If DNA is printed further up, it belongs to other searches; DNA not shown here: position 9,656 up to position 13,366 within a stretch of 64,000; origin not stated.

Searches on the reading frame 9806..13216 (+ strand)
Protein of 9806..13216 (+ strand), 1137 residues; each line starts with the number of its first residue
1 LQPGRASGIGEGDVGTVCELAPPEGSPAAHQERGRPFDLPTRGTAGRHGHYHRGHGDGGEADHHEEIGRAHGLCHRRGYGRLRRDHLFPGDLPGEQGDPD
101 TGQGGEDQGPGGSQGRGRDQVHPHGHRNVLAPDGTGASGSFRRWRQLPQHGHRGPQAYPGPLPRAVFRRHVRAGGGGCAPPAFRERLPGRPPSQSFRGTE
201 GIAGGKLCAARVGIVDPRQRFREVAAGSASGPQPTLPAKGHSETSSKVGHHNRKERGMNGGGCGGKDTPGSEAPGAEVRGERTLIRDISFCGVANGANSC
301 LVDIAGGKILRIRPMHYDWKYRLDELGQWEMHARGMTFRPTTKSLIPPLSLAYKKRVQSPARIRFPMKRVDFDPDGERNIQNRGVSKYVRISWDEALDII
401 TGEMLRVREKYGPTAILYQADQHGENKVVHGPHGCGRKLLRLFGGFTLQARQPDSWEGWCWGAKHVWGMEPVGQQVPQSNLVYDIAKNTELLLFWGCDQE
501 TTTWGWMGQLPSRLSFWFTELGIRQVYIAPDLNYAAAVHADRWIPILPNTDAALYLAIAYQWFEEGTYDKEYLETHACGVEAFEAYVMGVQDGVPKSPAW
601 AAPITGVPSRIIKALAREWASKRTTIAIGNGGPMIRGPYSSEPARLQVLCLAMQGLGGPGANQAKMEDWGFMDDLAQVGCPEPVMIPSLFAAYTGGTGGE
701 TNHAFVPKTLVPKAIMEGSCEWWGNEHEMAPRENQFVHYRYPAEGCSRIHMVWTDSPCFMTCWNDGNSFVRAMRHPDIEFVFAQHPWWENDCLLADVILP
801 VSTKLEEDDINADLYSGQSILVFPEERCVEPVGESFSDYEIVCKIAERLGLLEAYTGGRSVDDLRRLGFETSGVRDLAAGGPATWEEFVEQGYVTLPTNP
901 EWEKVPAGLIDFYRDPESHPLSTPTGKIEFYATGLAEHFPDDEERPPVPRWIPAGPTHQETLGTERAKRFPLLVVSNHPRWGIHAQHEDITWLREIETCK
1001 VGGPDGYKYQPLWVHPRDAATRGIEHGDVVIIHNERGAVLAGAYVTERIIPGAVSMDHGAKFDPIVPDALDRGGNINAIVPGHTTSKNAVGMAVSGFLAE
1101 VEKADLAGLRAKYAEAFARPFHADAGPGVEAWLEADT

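Call 18: search_protein_families(library=pfam, proteins=[window:9806-13216:+], max_evalue=0.00001)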
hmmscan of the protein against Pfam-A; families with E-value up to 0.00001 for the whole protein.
window:9806-13216:+ (1137 aa): 3 families
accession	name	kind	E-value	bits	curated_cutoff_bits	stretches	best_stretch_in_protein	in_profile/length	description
PF00384.28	Molybdopterin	-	3.8e-21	76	24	1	362-848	1-353/353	Molybdopterin oxidoreductase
PF01568.27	Molydop_binding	-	3.9e-18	65.9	26.8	1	1008-1085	29-98/110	Molydopterin dinucleotide binding domain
PF21423.2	AhtL-like_1st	-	1.3e-06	28.3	27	1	304-354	7-53/55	Pyrogallol hydroxytransferase large subunit-like, domain 1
